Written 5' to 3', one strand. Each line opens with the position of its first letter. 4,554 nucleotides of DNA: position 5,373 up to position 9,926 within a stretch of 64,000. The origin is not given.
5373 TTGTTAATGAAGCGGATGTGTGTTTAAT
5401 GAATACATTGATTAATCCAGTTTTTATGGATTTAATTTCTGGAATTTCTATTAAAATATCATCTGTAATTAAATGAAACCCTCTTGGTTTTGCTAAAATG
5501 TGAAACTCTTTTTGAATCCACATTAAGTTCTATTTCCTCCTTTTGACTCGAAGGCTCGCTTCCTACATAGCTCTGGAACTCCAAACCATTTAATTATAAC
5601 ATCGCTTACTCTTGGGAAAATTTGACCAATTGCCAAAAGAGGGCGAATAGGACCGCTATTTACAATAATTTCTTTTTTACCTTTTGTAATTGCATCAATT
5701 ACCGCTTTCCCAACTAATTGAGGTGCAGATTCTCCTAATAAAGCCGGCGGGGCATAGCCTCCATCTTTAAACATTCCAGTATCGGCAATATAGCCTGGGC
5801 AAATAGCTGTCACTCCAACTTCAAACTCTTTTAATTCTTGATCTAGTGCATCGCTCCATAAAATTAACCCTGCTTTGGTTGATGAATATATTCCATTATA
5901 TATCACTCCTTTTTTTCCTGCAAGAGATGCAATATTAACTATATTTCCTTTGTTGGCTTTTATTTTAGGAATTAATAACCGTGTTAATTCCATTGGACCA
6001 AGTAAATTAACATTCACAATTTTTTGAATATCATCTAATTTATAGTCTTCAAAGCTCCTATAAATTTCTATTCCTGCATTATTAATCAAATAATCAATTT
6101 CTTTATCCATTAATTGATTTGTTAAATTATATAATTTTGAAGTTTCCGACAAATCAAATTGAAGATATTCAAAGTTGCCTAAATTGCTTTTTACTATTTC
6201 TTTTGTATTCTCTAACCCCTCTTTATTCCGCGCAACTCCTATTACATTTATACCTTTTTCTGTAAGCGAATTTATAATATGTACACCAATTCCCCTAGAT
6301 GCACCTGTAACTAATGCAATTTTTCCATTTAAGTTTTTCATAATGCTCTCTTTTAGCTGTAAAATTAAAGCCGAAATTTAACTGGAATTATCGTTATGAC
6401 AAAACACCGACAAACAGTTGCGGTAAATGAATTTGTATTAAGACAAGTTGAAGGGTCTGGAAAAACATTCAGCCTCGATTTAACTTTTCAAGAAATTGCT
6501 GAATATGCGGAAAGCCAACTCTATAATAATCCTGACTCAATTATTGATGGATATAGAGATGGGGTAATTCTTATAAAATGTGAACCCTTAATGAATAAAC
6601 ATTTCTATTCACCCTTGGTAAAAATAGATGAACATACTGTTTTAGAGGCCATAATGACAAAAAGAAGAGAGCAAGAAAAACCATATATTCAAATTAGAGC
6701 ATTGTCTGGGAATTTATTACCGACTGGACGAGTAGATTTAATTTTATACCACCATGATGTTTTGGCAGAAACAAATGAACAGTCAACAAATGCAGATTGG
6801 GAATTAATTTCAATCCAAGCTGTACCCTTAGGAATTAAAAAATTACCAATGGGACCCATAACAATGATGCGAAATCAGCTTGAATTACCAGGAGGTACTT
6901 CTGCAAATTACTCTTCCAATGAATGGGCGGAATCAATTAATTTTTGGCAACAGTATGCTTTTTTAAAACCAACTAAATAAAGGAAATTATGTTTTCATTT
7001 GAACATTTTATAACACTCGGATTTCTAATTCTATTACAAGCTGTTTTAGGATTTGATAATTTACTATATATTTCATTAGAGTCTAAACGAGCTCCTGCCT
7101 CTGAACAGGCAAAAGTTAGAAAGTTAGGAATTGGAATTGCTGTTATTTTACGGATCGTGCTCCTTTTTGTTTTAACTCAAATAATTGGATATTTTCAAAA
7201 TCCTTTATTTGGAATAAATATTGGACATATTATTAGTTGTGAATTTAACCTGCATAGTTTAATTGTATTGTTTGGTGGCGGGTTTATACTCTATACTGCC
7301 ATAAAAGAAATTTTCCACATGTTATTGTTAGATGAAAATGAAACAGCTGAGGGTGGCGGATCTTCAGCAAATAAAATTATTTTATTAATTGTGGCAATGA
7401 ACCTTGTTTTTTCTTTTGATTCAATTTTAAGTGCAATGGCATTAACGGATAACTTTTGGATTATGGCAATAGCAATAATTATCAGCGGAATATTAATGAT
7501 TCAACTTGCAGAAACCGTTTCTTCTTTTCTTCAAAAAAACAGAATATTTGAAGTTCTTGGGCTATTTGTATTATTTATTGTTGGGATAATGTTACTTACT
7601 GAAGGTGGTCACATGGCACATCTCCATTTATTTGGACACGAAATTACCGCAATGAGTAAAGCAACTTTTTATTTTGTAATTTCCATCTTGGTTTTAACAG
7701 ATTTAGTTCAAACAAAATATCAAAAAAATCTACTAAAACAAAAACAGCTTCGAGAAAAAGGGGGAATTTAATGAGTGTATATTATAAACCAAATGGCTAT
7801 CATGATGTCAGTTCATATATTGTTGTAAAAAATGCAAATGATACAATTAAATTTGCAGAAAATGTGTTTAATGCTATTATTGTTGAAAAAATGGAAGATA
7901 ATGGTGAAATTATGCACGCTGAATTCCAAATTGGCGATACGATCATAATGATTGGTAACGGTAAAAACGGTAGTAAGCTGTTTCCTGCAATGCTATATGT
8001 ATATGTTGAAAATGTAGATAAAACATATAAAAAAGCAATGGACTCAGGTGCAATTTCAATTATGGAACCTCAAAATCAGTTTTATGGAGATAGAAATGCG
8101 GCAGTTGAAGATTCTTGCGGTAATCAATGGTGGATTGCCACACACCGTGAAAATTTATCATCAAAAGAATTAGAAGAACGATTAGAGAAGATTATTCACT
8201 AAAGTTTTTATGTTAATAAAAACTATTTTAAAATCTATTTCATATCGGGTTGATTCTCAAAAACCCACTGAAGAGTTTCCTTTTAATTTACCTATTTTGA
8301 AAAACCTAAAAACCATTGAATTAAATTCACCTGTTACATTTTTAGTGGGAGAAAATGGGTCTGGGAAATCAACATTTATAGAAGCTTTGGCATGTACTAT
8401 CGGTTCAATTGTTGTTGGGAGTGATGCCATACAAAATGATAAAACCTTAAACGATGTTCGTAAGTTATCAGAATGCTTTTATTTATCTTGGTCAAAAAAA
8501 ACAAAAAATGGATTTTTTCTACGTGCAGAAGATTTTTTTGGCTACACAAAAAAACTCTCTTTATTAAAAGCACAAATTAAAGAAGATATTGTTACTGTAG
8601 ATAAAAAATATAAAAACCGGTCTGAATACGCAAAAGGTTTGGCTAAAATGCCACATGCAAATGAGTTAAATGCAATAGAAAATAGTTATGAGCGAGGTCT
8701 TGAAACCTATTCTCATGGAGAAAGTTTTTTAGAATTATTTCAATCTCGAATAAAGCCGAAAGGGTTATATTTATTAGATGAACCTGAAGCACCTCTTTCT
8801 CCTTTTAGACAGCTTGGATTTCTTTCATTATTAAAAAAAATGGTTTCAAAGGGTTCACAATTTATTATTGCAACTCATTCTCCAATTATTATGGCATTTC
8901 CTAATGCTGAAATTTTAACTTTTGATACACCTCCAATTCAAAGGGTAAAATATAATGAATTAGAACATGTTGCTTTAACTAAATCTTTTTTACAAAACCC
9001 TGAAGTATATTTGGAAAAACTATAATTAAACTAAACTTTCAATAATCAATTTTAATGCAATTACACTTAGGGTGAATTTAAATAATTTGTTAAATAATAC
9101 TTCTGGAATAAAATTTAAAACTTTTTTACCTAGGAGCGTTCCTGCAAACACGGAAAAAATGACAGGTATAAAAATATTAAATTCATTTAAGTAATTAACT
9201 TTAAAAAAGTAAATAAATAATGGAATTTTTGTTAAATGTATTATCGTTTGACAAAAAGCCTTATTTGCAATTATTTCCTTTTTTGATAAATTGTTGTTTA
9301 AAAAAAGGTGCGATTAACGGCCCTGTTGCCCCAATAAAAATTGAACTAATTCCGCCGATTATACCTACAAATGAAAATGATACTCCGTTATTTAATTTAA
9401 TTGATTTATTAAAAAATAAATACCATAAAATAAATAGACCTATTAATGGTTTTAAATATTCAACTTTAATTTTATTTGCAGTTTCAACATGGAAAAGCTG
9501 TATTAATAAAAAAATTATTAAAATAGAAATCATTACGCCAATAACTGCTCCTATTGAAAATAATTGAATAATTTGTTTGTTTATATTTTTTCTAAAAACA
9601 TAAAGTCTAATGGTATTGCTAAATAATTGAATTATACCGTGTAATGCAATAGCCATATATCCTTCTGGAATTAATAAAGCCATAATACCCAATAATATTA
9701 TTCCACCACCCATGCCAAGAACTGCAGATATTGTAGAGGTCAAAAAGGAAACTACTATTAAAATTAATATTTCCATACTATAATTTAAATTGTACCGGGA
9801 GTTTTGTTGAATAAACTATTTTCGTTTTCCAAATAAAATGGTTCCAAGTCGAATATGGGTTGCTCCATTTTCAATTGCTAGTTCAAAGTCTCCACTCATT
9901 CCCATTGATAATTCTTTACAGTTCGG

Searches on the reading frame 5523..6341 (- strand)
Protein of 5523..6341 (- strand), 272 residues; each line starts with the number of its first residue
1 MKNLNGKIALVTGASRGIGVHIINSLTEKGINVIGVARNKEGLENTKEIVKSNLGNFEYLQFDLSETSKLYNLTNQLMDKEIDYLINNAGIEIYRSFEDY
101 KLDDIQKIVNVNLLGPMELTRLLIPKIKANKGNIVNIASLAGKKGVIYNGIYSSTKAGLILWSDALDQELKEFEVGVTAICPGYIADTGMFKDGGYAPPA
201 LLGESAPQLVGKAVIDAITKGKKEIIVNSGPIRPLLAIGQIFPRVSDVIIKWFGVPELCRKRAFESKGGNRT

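Call 69: search_protein_families(library=pfam, proteins=[window:5523-6341:-], max_evalue=0.00001)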
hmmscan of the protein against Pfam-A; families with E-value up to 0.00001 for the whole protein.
window:5523-6341:- (272 aa): 4 families
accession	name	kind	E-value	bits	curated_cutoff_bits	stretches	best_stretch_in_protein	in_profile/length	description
PF00106.31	adh_short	-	9e-48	162.8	26.6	1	7-192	1-188/195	short chain dehydrogenase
PF13561.12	adh_short_C2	-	1.3e-27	97.3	27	1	13-186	1-177/236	Enoyl-(Acyl carrier protein) reductase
PF08659.16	KR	-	2.9e-07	31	22.6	1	10-156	4-153/180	KR domain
PF01370.27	Epimerase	-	2.1e-06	27.8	20.9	1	9-107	1-90/240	NAD dependent epimerase/dehydratase family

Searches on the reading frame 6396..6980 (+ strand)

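Call 69: search_protein_families(library=pfam, proteins=[window:6396-6980:+], max_evalue=0.00001)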
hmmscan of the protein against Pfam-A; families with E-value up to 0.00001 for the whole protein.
window:6396-6980:+ (194 aa): 1 family
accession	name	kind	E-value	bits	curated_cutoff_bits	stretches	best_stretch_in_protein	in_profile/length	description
PF11539.13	DUF3228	-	9.1e-15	55.2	25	1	10-189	3-193/194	Protein of unknown function (DUF3228)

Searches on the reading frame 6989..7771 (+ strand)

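Call 69: search_protein_families(library=pfam, proteins=[window:6989-7771:+], max_evalue=0.00001)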
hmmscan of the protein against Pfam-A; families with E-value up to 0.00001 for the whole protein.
window:6989-7771:+ (260 aa): 1 family
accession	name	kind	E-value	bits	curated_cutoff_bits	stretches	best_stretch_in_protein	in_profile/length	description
PF03741.22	TerC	-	2e-37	129.1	27.8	1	13-205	3-177/178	Integral membrane protein TerC family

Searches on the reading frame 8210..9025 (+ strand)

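Call 69: search_protein_families(library=pfam, proteins=[window:8210-9025:+], max_evalue=0.00001)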
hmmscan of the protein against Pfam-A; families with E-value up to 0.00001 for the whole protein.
window:8210-9025:+ (271 aa): 5 families
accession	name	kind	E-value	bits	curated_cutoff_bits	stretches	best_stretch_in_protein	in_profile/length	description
PF13304.12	AAA_21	-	8.2e-15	56.1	27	1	179-228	254-303/304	AAA domain, putative AbiEii toxin, Type IV TA system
PF13175.12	AAA_15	-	2.8e-14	53.9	32.1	1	178-227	323-373/374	AAA ATPase domain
PF02463.25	SMC_N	-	2e-10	40.9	40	1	34-228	18-202/220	RecF/RecN/SMC N terminal domain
PF13476.12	AAA_23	-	4.9e-08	34.3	27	1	34-96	13-81/201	AAA domain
PF00005.33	ABC_tran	-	1.1e-06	29.7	25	1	41-193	12-136/137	ABC transporter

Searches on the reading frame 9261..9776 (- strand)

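Call 69: search_protein_families(library=pfam, proteins=[window:9261-9776:-], max_evalue=0.00001)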
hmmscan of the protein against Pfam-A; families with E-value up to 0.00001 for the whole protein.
window:9261-9776:- (171 aa): 1 family
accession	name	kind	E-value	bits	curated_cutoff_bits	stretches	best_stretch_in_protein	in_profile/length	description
PF01925.25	TauE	-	1.4e-11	45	32.6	1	6-159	1-155/237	Sulfite exporter TauE/SafE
